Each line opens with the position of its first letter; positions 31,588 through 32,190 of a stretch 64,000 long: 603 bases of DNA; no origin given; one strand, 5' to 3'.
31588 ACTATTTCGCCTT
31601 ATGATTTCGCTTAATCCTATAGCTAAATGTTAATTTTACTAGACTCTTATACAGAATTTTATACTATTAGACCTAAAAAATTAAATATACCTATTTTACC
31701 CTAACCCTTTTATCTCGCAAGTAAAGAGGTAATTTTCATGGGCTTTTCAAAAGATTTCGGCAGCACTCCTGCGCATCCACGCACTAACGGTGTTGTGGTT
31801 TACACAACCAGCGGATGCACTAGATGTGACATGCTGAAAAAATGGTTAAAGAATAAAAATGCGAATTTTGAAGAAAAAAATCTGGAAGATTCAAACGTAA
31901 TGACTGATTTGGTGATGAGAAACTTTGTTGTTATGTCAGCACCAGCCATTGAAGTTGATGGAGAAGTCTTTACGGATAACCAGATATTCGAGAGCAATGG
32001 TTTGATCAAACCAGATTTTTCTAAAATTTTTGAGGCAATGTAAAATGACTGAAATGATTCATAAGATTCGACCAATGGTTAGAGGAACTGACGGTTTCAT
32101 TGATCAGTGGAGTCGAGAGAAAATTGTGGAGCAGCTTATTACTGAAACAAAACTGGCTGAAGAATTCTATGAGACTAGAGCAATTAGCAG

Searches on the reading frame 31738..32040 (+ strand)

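Call 23: search_protein_families(library=pfam, proteins=[window:31738-32040:+], max_evalue=0.001)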
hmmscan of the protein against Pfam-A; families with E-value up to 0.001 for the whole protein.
window:31738-32040:+ (101 aa): 2 families
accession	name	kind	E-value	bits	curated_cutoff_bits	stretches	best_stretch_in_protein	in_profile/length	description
PF00462.30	Glutaredoxin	-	1.4e-09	38.4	22.9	1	19-77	1-59/60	Glutaredoxin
PF13192.12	Thioredoxin_3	-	0.00052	20.4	24.8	1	21-79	5-61/76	Thioredoxin domain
